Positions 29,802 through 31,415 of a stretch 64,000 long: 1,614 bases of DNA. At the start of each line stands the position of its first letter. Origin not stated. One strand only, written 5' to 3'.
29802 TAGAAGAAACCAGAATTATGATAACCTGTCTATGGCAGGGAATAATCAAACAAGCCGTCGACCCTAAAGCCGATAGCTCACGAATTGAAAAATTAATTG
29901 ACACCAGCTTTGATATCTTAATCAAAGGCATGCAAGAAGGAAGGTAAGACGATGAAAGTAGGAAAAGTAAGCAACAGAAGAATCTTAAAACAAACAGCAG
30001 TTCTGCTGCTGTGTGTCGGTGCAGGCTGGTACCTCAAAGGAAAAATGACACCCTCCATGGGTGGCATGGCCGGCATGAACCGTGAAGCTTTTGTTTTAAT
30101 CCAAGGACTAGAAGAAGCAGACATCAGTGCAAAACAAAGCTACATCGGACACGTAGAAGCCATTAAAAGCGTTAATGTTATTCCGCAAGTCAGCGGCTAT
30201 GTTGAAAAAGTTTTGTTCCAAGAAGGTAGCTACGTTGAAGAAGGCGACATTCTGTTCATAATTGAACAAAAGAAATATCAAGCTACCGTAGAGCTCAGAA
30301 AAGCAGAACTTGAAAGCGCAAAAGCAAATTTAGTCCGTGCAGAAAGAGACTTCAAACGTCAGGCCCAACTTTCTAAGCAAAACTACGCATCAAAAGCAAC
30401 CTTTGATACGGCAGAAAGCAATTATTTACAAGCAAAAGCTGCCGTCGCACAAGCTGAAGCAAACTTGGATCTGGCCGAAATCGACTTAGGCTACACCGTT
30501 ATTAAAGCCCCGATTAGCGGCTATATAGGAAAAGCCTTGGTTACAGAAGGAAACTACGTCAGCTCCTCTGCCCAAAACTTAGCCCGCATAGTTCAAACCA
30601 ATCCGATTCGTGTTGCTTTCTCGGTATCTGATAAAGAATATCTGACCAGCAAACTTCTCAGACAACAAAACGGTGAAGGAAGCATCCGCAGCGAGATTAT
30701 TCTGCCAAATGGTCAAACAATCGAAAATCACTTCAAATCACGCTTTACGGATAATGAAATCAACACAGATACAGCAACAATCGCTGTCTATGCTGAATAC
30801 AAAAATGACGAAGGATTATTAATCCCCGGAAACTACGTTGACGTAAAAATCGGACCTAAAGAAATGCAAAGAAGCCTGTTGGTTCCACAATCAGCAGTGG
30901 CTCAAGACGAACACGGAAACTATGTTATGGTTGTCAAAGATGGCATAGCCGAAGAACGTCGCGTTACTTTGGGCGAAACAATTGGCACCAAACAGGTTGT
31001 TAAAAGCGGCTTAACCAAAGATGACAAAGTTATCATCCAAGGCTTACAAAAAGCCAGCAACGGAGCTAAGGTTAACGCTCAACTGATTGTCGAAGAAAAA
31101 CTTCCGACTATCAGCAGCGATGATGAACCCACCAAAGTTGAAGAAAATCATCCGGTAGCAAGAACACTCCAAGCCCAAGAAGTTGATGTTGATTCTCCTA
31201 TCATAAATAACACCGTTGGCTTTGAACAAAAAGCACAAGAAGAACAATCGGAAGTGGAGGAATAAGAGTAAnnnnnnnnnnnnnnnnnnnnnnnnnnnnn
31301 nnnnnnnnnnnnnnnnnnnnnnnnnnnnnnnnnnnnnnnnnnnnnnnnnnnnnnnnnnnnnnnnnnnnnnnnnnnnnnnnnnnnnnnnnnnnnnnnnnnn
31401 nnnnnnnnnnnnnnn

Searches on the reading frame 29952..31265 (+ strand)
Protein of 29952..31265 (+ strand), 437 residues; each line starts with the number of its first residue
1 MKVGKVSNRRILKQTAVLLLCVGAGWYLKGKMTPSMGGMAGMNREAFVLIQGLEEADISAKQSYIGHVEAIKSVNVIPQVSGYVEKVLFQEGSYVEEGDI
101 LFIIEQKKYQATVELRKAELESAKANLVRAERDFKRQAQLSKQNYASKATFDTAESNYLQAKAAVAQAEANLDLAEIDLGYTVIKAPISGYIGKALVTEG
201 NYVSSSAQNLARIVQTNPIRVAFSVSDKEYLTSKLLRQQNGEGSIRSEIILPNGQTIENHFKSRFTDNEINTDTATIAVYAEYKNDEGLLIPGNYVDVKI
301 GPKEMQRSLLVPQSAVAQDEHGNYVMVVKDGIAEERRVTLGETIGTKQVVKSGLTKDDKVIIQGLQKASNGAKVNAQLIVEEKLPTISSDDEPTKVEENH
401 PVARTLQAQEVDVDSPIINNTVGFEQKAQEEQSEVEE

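Call 80: search_protein_families(library=ncbifam, proteins=[window:29952-31265:+], max_evalue=1e-10)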
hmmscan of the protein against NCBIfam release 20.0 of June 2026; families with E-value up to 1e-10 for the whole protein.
window:29952-31265:+ (437 aa): 14 families
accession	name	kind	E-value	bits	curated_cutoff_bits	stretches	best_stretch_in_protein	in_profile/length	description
TIGR01730.1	RND_mfp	subfamily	5e-79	265.6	94.9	1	50-376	3-321/322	efflux RND transporter periplasmic adaptor subunit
NF045904.1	RND-peri-MexE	equivalog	1.3e-63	215.3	714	1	55-379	45-371/390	multidrug efflux RND transporter periplasmic adaptor subunit MexE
NF033138.2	RND-peri-MexC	equivalog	2.3e-53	181.6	625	1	62-377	52-372/375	MexC family multidrug efflux RND transporter periplasmic adaptor subunit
NF008589.1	PRK11556.1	equivalog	7.7e-49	166.6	391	1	45-375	56-386/392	MdtA/MuxA family multidrug efflux RND transporter periplasmic adaptor subunit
NF011604.1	PRK15030.1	equivalog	2e-48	165.4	765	1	64-393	56-392/397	multidrug efflux RND transporter periplasmic adaptor subunit AcrA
NF000272.2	OqxA_adapt_sub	exception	2.5e-48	165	835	1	57-379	51-382/391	multidrug efflux RND transporter periplasmic adaptor subunit OqxA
NF007132.1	PRK09578.1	equivalog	6.2e-46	156.9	512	1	53-377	45-376/396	MexX/AxyX family multidrug efflux RND transporter periplasmic adaptor subunit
NF007362.0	PRK09859.1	equivalog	2.6e-42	145.3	738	1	71-378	59-373/385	multidrug transporter subunit MdtE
NF033834.1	RND_adapt_MexA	exception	4.5e-39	134.6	750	1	51-376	41-360/373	multidrug efflux RND transporter periplasmic adaptor subunit MexA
TIGR00999.1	8a0102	subfamily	1.8e-26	92.9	319.3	1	92-364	1-266/271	CzcB/NccB family metal efflux transporter periplasmic adaptor subunit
NF008606.0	PRK11578.1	equivalog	9.8e-21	74.3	342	1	56-364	44-364/371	macrolide transporter subunit MacA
NF007850.1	PRK10559.1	equivalog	7.1e-20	71.3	400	1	74-215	41-181/303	p-hydroxybenzoic acid efflux pump subunit AaeA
TIGR00998.1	8a0101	subfamily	1.1e-15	57.4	390.8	0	158-217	181-239/334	EmrA/EmrK family multidrug efflux transporter periplasmic adaptor subunit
NF007785.0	PRK10476.1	equivalog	8e-15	54.5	376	0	72-135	47-110/347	multidrug transporter subunit MdtN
